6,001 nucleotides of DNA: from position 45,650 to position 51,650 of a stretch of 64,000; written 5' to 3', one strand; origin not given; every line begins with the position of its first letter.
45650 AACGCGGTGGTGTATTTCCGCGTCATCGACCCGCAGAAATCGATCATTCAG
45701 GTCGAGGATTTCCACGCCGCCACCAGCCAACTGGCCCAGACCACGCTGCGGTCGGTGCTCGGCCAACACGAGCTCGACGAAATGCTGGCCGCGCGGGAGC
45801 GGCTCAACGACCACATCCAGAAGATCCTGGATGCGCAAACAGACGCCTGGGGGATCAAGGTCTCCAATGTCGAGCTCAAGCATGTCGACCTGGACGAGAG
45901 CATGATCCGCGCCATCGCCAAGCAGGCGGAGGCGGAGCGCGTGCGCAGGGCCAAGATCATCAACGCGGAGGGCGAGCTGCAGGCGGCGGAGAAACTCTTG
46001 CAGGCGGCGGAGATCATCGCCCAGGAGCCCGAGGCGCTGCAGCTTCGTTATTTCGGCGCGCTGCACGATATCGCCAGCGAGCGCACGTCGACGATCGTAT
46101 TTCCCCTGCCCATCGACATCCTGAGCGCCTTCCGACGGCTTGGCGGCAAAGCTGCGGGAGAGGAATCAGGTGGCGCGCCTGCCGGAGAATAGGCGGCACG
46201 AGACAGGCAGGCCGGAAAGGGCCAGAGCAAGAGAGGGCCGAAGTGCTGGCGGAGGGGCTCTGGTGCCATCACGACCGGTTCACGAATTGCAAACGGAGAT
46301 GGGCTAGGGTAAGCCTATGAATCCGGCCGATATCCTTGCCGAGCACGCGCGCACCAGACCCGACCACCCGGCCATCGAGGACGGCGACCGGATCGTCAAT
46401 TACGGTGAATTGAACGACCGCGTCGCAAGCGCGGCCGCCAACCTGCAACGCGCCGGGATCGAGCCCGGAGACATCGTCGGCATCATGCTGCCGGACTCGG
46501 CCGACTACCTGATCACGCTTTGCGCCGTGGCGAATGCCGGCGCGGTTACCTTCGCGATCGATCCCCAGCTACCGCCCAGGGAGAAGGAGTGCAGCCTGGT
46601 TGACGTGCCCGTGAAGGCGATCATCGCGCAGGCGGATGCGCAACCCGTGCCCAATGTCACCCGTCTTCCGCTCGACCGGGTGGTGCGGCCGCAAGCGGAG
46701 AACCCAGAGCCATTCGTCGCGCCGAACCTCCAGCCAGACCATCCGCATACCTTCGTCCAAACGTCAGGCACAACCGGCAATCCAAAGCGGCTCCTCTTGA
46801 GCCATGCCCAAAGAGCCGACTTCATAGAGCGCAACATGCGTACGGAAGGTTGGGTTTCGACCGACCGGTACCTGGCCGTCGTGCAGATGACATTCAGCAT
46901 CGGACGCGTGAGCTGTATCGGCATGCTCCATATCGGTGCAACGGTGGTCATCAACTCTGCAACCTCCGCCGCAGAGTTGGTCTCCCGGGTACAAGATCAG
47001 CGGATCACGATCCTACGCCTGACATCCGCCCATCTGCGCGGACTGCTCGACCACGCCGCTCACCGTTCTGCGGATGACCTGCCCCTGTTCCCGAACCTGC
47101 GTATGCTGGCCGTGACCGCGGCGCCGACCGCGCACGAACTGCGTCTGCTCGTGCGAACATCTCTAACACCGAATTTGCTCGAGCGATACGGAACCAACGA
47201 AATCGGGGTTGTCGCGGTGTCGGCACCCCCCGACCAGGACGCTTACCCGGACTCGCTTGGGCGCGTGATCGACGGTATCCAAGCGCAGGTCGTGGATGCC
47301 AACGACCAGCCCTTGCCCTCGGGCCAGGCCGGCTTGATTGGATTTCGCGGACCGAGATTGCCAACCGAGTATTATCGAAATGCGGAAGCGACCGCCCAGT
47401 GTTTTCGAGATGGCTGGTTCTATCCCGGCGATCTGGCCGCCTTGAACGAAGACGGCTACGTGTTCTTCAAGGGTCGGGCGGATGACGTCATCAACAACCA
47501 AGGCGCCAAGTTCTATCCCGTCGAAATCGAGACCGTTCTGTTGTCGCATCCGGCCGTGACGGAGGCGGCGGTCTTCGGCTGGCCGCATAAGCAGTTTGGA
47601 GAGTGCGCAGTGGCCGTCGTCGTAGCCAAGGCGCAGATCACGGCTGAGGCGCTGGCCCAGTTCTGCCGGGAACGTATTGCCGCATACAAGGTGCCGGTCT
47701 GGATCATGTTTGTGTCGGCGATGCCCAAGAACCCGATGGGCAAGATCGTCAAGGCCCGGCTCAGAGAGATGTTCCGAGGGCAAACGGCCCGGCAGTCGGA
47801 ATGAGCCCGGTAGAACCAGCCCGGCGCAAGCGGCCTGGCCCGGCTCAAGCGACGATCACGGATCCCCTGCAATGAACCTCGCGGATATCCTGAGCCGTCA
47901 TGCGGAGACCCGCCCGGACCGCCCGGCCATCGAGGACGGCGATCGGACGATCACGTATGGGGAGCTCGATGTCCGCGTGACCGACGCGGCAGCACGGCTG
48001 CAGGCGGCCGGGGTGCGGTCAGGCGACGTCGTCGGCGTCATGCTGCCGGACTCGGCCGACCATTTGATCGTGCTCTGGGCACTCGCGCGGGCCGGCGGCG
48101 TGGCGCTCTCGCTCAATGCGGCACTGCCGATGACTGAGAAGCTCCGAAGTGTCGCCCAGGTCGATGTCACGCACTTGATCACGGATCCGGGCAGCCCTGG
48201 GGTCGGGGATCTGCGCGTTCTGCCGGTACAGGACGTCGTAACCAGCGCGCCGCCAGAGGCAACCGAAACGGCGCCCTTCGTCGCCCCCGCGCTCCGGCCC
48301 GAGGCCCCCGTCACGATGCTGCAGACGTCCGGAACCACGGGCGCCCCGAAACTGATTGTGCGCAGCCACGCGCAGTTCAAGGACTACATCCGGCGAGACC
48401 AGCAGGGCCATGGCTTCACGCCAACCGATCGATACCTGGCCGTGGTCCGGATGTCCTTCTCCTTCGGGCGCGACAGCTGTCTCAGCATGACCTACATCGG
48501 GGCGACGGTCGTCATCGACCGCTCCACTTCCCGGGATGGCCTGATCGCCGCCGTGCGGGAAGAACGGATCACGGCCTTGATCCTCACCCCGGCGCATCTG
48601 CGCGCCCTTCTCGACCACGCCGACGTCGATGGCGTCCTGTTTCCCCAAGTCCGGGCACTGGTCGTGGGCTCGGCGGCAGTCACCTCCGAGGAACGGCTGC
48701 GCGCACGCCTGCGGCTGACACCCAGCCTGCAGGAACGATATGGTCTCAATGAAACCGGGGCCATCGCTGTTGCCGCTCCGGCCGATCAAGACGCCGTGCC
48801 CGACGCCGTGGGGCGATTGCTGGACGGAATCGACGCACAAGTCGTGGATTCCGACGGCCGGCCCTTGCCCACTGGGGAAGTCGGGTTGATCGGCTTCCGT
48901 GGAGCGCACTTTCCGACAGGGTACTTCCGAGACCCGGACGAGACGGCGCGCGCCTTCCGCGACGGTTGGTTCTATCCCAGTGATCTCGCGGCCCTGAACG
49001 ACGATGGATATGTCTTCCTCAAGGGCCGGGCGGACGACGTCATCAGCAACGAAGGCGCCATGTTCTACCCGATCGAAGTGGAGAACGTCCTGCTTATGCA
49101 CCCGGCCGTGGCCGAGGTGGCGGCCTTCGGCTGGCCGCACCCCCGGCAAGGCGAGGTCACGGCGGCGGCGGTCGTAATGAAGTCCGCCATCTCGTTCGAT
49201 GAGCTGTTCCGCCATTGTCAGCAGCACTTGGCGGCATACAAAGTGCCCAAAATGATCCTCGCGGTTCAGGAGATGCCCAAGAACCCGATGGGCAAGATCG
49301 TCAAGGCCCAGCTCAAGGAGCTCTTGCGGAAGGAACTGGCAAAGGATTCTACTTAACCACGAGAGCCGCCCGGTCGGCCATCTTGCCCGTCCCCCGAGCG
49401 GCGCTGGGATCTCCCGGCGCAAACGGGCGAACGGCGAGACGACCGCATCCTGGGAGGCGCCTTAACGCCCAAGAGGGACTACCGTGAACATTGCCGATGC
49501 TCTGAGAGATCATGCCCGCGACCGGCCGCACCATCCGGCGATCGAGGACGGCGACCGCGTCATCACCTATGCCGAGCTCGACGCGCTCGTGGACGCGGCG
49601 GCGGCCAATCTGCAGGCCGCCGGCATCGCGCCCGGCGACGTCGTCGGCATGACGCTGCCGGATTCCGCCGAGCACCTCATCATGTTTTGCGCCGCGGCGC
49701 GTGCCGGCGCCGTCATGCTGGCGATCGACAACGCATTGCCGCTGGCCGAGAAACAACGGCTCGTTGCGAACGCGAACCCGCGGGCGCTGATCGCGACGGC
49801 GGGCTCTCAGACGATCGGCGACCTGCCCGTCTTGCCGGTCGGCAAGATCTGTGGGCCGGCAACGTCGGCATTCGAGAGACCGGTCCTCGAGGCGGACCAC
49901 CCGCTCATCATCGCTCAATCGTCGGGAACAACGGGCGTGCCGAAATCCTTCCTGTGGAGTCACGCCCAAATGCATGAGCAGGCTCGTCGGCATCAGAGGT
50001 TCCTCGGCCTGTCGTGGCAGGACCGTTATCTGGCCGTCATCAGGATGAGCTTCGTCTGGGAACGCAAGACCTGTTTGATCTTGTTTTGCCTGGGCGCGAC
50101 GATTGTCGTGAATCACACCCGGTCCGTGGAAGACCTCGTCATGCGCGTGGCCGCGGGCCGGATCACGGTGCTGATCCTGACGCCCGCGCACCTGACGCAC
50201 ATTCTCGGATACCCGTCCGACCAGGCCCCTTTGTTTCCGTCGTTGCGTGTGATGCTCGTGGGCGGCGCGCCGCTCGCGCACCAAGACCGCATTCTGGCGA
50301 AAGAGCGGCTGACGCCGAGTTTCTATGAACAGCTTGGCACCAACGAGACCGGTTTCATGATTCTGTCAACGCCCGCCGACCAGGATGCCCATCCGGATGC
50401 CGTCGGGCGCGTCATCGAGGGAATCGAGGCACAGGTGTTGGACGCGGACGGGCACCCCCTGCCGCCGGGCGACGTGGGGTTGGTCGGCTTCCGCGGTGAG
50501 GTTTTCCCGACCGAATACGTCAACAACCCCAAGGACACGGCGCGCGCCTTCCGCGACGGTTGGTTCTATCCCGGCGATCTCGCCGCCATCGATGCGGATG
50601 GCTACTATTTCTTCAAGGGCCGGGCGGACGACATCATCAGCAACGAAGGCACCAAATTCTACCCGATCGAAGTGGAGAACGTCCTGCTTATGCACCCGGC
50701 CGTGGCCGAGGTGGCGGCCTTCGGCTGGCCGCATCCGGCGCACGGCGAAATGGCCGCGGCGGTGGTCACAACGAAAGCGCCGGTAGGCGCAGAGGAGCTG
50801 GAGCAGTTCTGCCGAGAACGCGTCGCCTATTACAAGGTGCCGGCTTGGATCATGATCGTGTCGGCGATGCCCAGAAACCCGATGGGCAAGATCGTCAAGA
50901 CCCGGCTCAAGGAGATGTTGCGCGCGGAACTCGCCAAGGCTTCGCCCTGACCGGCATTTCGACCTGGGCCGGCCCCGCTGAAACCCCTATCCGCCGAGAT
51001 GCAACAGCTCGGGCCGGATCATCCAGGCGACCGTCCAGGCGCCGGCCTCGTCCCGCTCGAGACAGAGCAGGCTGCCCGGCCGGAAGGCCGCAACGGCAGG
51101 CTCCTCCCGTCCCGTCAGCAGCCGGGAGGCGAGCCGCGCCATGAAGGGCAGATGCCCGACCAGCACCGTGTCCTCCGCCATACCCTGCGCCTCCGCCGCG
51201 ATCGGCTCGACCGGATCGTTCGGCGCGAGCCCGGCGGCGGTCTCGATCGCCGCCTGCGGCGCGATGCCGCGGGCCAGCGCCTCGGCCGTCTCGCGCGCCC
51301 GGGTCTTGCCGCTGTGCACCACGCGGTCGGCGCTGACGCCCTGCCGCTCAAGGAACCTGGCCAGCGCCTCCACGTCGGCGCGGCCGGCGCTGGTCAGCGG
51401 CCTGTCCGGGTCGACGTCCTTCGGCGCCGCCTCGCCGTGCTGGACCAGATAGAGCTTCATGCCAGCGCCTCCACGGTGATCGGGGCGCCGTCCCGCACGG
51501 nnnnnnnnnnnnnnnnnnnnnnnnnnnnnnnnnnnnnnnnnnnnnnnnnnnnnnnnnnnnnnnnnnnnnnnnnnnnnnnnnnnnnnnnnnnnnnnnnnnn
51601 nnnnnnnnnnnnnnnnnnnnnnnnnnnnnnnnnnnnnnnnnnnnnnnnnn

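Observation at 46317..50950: Tandem triplication of standalone adenylate-forming (ANL) ligase genes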

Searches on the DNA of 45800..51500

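Call 33: search_rna_families(source=window, start=45800, end=51500, threshold=evalue, max_evalue=1)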
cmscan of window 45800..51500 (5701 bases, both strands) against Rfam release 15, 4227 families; matches with E-value up to 1: 1.
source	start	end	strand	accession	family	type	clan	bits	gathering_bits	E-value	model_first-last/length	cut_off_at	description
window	48537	48593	-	RF02243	Xoo8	Gene; sRNA;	-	16.7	90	0.15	1-323/323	no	Proteobacterial sRNA Xoo8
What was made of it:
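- Tried and rejected: An Rfam scan of 45800-51500 gave only a chance-level hit (16.7 bits against a gathering score of 90; call 33).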
